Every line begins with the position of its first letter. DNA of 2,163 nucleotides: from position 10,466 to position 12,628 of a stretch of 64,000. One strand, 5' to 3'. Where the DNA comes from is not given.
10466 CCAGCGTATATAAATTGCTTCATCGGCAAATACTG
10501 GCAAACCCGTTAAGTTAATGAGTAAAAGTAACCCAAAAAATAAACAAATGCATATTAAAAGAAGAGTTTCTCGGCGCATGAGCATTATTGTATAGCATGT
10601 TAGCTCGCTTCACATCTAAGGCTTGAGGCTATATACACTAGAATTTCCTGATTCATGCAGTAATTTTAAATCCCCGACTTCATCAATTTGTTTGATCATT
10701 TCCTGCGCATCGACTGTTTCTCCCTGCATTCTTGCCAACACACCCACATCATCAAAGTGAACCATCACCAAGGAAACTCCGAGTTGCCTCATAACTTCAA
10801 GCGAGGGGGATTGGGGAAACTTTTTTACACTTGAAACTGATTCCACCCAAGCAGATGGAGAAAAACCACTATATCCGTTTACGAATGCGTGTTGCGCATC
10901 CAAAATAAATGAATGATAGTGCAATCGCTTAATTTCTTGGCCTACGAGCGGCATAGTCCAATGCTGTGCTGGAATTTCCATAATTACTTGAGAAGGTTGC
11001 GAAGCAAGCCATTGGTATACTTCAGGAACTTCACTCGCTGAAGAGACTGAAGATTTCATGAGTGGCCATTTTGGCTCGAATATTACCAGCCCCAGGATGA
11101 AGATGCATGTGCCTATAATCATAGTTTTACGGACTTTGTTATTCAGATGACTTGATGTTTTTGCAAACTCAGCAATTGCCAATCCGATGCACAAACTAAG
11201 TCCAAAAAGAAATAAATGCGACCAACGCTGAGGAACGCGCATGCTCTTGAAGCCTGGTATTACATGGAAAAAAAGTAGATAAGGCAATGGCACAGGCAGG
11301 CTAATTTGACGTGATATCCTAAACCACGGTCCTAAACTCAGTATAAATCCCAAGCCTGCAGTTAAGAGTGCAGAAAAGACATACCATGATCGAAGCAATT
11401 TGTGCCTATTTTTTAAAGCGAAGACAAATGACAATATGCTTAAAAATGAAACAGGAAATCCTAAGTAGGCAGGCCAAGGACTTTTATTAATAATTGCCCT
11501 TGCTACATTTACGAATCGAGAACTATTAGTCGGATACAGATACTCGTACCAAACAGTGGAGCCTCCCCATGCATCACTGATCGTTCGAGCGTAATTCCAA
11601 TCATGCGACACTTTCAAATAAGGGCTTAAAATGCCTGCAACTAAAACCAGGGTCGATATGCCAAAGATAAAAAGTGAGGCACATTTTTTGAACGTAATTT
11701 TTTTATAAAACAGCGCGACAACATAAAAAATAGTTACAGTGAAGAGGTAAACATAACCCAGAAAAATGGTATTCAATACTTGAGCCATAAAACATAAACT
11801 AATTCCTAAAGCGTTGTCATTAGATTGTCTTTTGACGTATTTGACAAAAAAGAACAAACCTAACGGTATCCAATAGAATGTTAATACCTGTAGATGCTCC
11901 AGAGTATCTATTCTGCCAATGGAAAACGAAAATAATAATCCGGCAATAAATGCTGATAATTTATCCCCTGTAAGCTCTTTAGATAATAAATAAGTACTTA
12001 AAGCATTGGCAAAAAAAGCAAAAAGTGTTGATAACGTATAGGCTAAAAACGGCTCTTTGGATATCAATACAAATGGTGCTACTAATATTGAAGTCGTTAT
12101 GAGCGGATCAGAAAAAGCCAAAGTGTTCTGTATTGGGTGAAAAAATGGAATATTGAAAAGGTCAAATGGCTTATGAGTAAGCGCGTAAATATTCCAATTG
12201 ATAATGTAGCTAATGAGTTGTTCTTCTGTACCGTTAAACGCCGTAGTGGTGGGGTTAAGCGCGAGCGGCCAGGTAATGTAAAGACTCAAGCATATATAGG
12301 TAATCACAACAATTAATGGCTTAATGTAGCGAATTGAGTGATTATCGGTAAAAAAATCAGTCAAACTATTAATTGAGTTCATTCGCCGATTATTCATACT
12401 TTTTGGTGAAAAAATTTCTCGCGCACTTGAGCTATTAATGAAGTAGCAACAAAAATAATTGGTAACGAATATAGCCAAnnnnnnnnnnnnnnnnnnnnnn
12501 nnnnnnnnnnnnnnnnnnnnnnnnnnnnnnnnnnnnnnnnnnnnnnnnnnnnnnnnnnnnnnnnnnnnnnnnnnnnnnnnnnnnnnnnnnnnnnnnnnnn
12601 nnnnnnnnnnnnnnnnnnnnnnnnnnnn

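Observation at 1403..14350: Ten-gene, translationally coupled envelope-glycosylation operon with four to five paralogous GT-C membrane enzymes.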

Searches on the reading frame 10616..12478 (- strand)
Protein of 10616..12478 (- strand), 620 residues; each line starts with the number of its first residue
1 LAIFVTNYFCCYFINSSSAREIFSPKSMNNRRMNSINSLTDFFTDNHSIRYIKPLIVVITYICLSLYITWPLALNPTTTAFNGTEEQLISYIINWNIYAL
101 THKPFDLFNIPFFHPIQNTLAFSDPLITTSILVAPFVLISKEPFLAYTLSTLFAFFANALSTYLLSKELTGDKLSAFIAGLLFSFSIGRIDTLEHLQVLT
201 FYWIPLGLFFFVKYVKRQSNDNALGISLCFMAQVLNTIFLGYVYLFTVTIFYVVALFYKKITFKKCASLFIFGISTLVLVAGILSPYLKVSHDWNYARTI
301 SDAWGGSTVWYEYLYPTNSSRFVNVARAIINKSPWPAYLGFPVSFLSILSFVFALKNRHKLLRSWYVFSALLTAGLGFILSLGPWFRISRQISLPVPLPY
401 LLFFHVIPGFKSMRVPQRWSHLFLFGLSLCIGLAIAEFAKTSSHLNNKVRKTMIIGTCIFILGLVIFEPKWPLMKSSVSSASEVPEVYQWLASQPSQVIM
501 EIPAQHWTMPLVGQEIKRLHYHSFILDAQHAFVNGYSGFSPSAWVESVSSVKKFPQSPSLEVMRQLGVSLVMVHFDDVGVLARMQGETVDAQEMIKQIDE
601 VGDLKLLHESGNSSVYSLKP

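Call 4: search_protein_families(library=pfam, proteins=[window:10616-12478:-], max_evalue=0.01)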
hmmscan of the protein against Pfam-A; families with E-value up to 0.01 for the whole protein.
window:10616-12478:- (620 aa): 0 families

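Call 5: search_protein_families(library=ncbifam, proteins=[window:10616-12478:-], max_evalue=0.01)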
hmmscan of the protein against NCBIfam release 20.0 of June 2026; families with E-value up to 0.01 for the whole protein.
window:10616-12478:- (620 aa): 0 families

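Call 7: search_protein_families(library=pfam, proteins=[window:10616-12397:-], max_evalue=10)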
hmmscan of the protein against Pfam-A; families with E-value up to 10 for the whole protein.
window:10616-12397:- (593 aa): 1 family
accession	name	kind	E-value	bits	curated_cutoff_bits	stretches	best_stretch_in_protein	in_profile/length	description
PF10726.14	DUF2518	-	0.02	15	25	1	301-361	6-64/145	Protein of function (DUF2518)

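Call 11: search_solved_structures(query=window:10616-12397:-, max_evalue=10)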
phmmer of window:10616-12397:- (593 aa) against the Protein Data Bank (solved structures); distinct sequences matched with E-value up to 10: 3.
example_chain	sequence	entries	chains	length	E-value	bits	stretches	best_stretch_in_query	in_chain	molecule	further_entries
9kd6_A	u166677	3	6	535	0.16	13.8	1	266-366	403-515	Capsid protein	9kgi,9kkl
4x22_A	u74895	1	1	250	0.7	11.7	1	399-471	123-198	Triosephosphate isomerase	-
4ymz_A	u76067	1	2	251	0.71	11.7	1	399-471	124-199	Triosephosphate isomerase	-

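Call 16: find_homologous_proteins(query=window:10616-12397:-, max_evalue=0.001)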
Query window:10616-12397:- (593 aa): 52 proteins with E <= 0.001 among 8000 candidates.
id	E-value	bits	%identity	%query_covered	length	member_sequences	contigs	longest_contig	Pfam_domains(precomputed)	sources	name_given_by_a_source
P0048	0.0e+0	1332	100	100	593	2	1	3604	-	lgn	-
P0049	1.2e-241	822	63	93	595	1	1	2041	PF19830.5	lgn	-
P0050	2.9e-237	807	62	97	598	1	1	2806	-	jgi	jgi:hypothetical protein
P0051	6.1e-157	542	46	92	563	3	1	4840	PF19830.5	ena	-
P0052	4.3e-156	539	45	95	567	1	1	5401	PF19830.5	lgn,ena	-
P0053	4.7e-155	536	46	94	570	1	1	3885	-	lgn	-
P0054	3.1e-151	523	44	95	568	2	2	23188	PF19830.5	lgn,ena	-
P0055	3.5e-151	523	44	95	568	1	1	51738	PF19830.5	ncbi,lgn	-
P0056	3.4e-147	510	45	95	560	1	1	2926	-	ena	-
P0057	7.2e-147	509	44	95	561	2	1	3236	-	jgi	-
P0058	1.3e-146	508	46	95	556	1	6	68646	PF19830.5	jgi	-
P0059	8.0e-143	495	45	95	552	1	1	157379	-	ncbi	ncbi:hypothetical protein ACFL18_00470 [Patescibacteria group bacterium]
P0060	4.8e-142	493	44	93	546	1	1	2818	PF19830.5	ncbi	-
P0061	1.8e-139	484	42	95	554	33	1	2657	-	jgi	-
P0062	3.4e-138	480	61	57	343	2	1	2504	-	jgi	jgi:hypothetical protein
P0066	2.4e-123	431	43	92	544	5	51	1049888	-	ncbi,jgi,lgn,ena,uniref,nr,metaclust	ncbi:MAG: hypothetical protein UX85_C0005G0025 [Candidatus Beckwithbacteria bacterium GW2011_GWB1_47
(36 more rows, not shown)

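Call 20: search_protein_families(library=pfam, alignment_id=A1, max_evalue=0.001)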
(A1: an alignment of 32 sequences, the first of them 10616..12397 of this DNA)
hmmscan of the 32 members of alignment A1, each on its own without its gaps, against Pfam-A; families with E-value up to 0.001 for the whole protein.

A. member 1, window:10616-12397:- (593 aa): 0 families

B. families by the number of members that match (of 32 scanned): 3 families
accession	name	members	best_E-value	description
PF10131.15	PTPS_related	3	5.1e-05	6-pyruvoyl-tetrahydropterin synthase related domain; membrane protein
PF13231.12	PMT_2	1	0.00051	Dolichyl-phosphate-mannose-protein mannosyltransferase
PF09586.16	YfhO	1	0.00087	Bacterial membrane protein YfhO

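Call 21: search_solved_structures(query=A1, max_evalue=10)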
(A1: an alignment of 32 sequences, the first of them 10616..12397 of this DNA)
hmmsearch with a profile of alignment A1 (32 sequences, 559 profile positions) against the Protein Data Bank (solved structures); distinct sequences matched with E-value up to 10: 4.
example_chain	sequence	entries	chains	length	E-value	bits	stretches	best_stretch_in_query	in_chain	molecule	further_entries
4zvs_B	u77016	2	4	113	0.034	15.8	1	341-378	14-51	Caspase-7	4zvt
4zvp_B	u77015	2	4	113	0.11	14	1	341-378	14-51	Caspase-7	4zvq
4zvo_B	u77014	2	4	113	0.48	11.9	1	341-378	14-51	Caspase-7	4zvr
3sip_B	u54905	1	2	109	1.6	10.3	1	341-379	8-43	Caspase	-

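Call 35: predict_structure(alignment_id=A1)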
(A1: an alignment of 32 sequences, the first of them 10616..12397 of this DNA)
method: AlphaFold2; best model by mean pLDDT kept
length: 593 residues; sequences in the alignment: 32
mean_pLDDT: 91.8   pTM: 0.91
mean pLDDT of the five models: 91.8, 91.4, 90.9, 90.8, 90.4
residues with pLDDT >= 90: 478; 70-90: 91; 50-70: 9; < 50: 15
segments of 3 or more residues with pLDDT < 50: 1-3, 5-7, 14-20
pLDDT, mean of each block of 10 residues (from residue 1): 48 48 79 96 94 93 98 97 96 95 97 96 96 98 95 97 91 95 97 97 97 95 97 94 97 96 88 90 91 91 79 96 94 90 97 94 82 94 88 97 96 88 90 95 92 95 97 94 92 97 96 89 92 96 97 88 89 94 95 88
secondary structure, 60 per line:
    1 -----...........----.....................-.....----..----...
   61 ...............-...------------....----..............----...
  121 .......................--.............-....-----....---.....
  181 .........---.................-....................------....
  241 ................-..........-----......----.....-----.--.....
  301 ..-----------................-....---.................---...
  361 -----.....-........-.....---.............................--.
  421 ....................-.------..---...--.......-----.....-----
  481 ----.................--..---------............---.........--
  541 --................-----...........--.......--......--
elements in order: H6-16 H21-41 H43-47 H58-75 H92-95 H100-113 H118-143 H146-158 H160-163 H169-172 H176-189 H193-209 H211-230 H237-256 H258-267 H273-278 H283-287 H296-302 H314-329 H331-334 H338-354 E358-360 E366-370 H372-379 H381-385 H389-417 H420-440 H459-465 E471-475 H485-501 H515-526 H530-538 E543-547 H548-558 H564-574 E577-583 E586-591

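Call 38: find_related_loci(query=A3, collection=genome_contigs, flank=10000)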
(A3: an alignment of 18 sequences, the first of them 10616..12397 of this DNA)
Query A3 (593 aa) in genome_contigs; peptide patterns used: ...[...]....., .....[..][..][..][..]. (x = any residue, [..] = any of these).
45 stretches matched a pattern; 4 encode a relative of the query (tblastn E <= 1e-3); 4 distinct loci.
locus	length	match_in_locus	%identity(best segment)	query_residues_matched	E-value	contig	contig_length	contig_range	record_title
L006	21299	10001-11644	41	31-591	6e-140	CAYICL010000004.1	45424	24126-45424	MAG TPA_asm: uncultured Pseudomonadales bacterium isolate ERP119705_co18_677 genome assembly, contig: NODE_762_length_45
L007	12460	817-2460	41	31-591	9e-139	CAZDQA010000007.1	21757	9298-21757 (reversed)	MAG TPA_asm: uncultured Pseudomonadales bacterium isolate binchicken_co220_119 genome assembly, contig: NODE_1464_length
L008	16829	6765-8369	40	34-591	1e-136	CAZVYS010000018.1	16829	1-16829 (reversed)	MAG TPA_asm: uncultured Pseudomonadales bacterium isolate SRP077602_co2_364 genome assembly, contig: NODE_5118_length_16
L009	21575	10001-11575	43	26-573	1e-133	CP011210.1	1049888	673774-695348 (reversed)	MAG: Candidatus Beckwithbacteria bacterium GW2011_GWC1_49_16 chromosome, complete genome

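Call 90: find_encoding_contigs(protein=P0066, flank=8000, max_places=1)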
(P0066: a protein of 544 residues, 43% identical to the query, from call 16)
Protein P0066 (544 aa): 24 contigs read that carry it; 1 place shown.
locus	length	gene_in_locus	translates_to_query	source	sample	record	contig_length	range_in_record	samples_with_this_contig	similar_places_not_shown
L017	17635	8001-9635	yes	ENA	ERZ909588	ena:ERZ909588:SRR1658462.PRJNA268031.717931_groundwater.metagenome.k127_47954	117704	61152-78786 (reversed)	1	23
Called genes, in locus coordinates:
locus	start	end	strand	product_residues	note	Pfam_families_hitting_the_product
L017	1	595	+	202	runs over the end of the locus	PF13580:SIS_2, PF01380:SIS (weak)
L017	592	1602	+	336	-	PF00288:GHMP_kinases_N, PF08544:GHMP_kinases_C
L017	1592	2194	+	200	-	PF08645:PNK3P, PF13419:HAD_2 (weak), PF13242:Hydrolase_like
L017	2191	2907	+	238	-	PF00483:NTP_transferase, PF12804:NTP_transf_3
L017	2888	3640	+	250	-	PF13641:Glyco_tranf_2_3, PF00535:Glycos_transf_2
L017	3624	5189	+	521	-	PF02366:PMT (weak), PF13231:PMT_2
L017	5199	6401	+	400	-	-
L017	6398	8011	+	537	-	PF02366:PMT (weak), PF13231:PMT_2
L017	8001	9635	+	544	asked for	-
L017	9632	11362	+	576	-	PF02366:PMT (weak), PF13231:PMT_2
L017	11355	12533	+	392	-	-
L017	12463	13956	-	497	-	-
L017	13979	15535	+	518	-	PF13231:PMT_2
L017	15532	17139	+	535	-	PF02366:PMT (weak), PF13231:PMT_2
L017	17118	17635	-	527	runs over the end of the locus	-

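Call 91: find_encoding_contigs(protein=P0055, flank=8000, max_places=1)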
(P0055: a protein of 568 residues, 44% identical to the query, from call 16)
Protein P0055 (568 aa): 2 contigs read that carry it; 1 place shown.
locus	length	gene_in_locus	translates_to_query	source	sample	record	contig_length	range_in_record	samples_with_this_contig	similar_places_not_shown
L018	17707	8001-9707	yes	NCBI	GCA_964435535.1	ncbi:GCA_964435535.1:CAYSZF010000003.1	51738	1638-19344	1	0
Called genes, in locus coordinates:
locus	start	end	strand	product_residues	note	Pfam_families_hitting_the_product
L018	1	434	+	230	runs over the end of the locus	PF02366:PMT, PF13231:PMT_2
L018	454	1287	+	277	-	-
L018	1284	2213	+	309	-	PF13641:Glyco_tranf_2_3 (weak)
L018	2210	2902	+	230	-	PF02366:PMT, PF13231:PMT_2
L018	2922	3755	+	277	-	-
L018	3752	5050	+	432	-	-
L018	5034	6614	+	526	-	PF02366:PMT, PF13231:PMT_2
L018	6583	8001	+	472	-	-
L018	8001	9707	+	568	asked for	PF19830:DUF6311 (weak)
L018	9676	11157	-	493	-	-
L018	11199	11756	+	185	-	PF13231:PMT_2 (weak)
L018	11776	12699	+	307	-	-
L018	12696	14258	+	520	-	PF02366:PMT (weak), PF13231:PMT_2 (weak)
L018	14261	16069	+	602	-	-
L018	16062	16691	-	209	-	PF09359:VTC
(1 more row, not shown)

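Call 101: search_protein_families(library=ncbifam, proteins=[L017:592-1602:+, L017:1592-2194:+, L017:2191-2907:+, L017:2888-3640:+, L017:5199-6401:+, L017:11355-12533:+], max_evalue=0.00001)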
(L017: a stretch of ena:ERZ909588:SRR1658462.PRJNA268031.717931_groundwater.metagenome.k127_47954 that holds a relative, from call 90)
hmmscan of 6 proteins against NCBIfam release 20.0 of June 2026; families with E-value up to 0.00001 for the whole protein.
L017:592-1602:+ (336 aa): 11 families
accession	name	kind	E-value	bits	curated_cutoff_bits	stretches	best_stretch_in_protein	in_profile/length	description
NF049969.1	GlMnHpPKinHddA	equivalog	8.5e-56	189.8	600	1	5-332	5-334/338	D-glycero-D-manno-heptose 7-phosphate kinase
NF009948.0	PRK13412.1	equivalog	8.4e-22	76.7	721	2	90-311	721-944/974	bifunctional fucokinase/fucose-1-phosphate guanylyltransferase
NF003006.0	PRK03817.1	equivalog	6.1e-13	48.5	443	1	5-167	4-159/352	galactokinase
TIGR00549.1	mevalon_kin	equivalog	5.4e-12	45.8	163.05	1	65-301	50-276/276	mevalonate kinase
NF003036.0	PRK03926.1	equivalog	5.7e-11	42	403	1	79-323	58-288/302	mevalonate kinase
NF001816.0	PRK00555.1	equivalog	3.8e-09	36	509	0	228-317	251-339/363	galactokinase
TIGR00191.1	thrB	equivalog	1.5e-07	30.5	168.25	1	31-320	18-283/304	homoserine kinase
TIGR00131.1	gal_kin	equivalog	2e-07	30.3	226.65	0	2-167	17-182/388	galactokinase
NF002288.1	PRK01212.1-4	equivalog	5.5e-07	28.9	194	1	82-329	61-292/303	homoserine kinase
NF003472.0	PRK05101.1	equivalog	1.7e-06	27.3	499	0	5-165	23-182/382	galactokinase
NF003705.0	PRK05322.1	equivalog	3.5e-06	26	385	0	7-165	24-182/388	galactokinase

L017:1592-2194:+ (200 aa): 12 families
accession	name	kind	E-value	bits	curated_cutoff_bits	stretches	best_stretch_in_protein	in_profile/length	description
NF006506.0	PRK08942.1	equivalog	1.9e-46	157.9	178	1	19-198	3-178/182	D-glycero-beta-D-manno-heptose 1,7-bisphosphate 7-phosphatase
TIGR01656.1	Histidinol-ppas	subfamily_domain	3.1e-37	127.8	84.15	1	20-167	1-145/149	histidinol-phosphate phosphatase domain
TIGR00213.1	GmhB_yaeD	subfamily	1.3e-30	106.3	149.6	1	20-172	2-154/176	D-glycero-beta-D-manno-heptose 1,7-bisphosphate 7-phosphatase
NF005264.0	PRK06769.1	equivalog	7e-28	97.6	217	1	21-199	6-173/175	HAD-IIIA family hydrolase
TIGR01662.1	HAD-SF-IIIA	subfamily_domain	3.6e-27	95.2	44.6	1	20-170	1-140/141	HAD-IIIA family hydrolase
NF050049.1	HBPPhtaseGmhB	domain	6e-27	94.5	250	1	18-179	2-154/171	D-glycero-alpha-D-manno-heptose-1,7-bisphosphate 7-phosphatase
NF003937.0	PRK05446.1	equivalog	4.3e-17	62.2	443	1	20-175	4-155/355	bifunctional histidinol-phosphatase/imidazoleglycerol-phosphate dehydratase HisB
TIGR01261.1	hisB_Nterm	equivalog_domain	4.1e-15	55.6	140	1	21-171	3-149/161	histidinol-phosphatase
TIGR01460.1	HAD-SF-IIA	subfamily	2e-09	37.6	100.15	0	125-171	197-246/246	HAD-IIA family hydrolase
NF009695.0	PRK13222.1-2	equivalog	2.5e-09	36.9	225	1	121-197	146-222/226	phosphoglycolate phosphatase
NF009804.0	PRK13288.1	equivalog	1.2e-07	31.5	218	1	124-190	137-203/215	pyrophosphatase PpaX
TIGR01452.1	PGP_euk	subfamily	8.4e-06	25.4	201.95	0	125-173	202-251/279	phosphoglycolate/pyridoxal phosphate family phosphatase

L017:2191-2907:+ (238 aa): 23 families
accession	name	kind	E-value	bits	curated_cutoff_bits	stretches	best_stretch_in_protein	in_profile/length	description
NF052502.1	man1P_GTase_Rv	exception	1.1e-42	146.2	440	1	2-235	2-234/352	mannose-1-phosphate guanylyltransferase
NF045761.1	NAMPUrTaseMurU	equivalog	4.2e-31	108.6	250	1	1-228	1-224/226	N-acetylmuramate alpha-1-phosphate uridylyltransferase MurU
TIGR03992.1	Arch_glmU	subfamily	4.3e-28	98.3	292.1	1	1-225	1-221/393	bifunctional sugar-1-phosphate nucleotidylyltransferase/acetyltransferase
TIGR02623.1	G1P_cyt_trans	equivalog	1.3e-26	93.6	300.25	2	1-81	1-81/255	glucose-1-phosphate cytidylyltransferase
NF049965.1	GlMnHpPGnyltfHddC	equivalog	3.7e-26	92.1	300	1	1-223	1-213/221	D-glycero-D-manno-heptose 1-phosphate guanosyltransferase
TIGR01208.1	rmlA_long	equivalog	9.2e-20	70.8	320.25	1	2-227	1-230/353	glucose-1-phosphate thymidylyltransferase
NF041313.1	UDPGP_AglF_Halo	equivalog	1.1e-19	70.9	400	1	1-137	1-135/234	UTP--glucose-1-phosphate uridylyltransferase AglF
NF045697.1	MurNAcPUrMurU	equivalog_domain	7.8e-14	51.6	370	1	4-186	1-186/229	N-acetylmuramate alpha-1-phosphate uridylyltransferase MurU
NF041173.1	Sug_nt_acttase_Thmprot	equivalog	4.4e-13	48.9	600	1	1-185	1-178/405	bifunctional sugar-1-phosphate nucleotidylyltransferase/acetyltransferase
TIGR01173.1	glmU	equivalog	6.6e-13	48.3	366.85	1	1-127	1-122/452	bifunctional UDP-N-acetylglucosamine diphosphorylase/glucosamine-1-phosphate N-acetyltransferase GlmU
TIGR01099.1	galU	equivalog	2.6e-11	43.6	326.8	1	1-75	2-76/261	UTP--glucose-1-phosphate uridylyltransferase GalU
TIGR02091.1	glgC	equivalog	4.2e-11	42.5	424.9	1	3-220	3-248/364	glucose-1-phosphate adenylyltransferase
NF010934.1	PRK14354.1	equivalog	8.2e-11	41.1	450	1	3-139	2-133/447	bifunctional UDP-N-acetylglucosamine diphosphorylase/glucosamine-1-phosphate N-acetyltransferase GlmU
NF003670.0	PRK05293.1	equivalog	1.5e-10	40.5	470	0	102-225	122-252/382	glucose-1-phosphate adenylyltransferase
NF010935.0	PRK14355.1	equivalog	4.9e-09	35.3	718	1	3-140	6-140/459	bifunctional UDP-N-acetylglucosamine diphosphorylase/glucosamine-1-phosphate N-acetyltransferase GlmU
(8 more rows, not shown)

L017:2888-3640:+ (250 aa): 7 families
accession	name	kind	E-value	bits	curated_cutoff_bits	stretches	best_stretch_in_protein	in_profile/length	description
TIGR04182.1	glyco_TIGR04182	equivalog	6.4e-17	61.9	325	1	9-224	2-201/293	S-layer glycoprotein N-glycosyltransferase AglJ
NF041391.1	DPhHxTase_Halo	equivalog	2e-13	49.8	375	1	16-224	4-192/213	dolichyl-phosphate hexose transferase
NF058614.1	PPMAGASynPpgS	equivalog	1.8e-11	43.9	370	1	9-223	2-205/226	polyprenyl-phospho-N-acetylgalactosaminyl synthase PpgS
TIGR03937.1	PgaC_IcaA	equivalog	1.9e-11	43.6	422.3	1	7-126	45-161/407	poly-beta-1,6-N-acetyl-D-glucosamine synthase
NF007986.1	PRK10714.1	equivalog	1.2e-09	37.6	529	1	6-227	5-213/316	undecaprenyl-phosphate 4-deoxy-4-formamido-L-arabinose transferase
NF047588.1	GlcsyltransPgfSStrep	equivalog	2.4e-09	36.9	500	1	11-227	5-208/308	glycosyltransferase PgfS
TIGR03469.1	HpnB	hypoth_equivalog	5.8e-06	25.6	379.25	1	7-123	44-167/386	hopene-associated glycosyltransferase HpnB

L017:5199-6401:+ (400 aa): 0 families

L017:11355-12533:+ (392 aa): 0 families

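Call 104: search_protein_representatives(alignment_id=A1)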
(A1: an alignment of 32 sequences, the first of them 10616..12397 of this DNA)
Query: 32 sequences, 559 profile positions. Proteins with E-value up to 0.001 (for the whole library): 36013; up to 1e-10: 21373; up to 1e-30: 7945. The best 150 are listed.
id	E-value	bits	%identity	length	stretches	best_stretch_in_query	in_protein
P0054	1.1e-230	783.2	-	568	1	3-557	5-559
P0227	1.5e-179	614.4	-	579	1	8-557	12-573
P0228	8.5e-177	605.4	-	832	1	6-557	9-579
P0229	1.6e-170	584.7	-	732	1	4-556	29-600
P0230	3.1e-169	580.4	-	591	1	6-557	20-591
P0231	2.4e-163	561.0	-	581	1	4-556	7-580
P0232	1.7e-157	541.7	-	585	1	5-556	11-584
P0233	1.5e-156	538.5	-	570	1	5-553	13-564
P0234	3.7e-155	534.0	-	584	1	4-556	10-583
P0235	8.9e-154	529.4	-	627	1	6-556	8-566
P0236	4.1e-150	517.3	-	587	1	5-556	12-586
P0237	7.1e-150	516.5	-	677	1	7-556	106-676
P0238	9.5e-149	512.8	-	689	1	4-557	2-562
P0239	1.7e-148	512.0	-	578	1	5-555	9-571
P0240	7.8e-148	509.8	-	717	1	3-556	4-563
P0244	2.9e-143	494.7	-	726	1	1-558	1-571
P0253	1.0e-140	486.3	-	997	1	4-517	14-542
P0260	3.3e-137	474.7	-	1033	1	5-557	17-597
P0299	5.5e-127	441.0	-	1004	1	5-556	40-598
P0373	7.6e-117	407.5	-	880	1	1-557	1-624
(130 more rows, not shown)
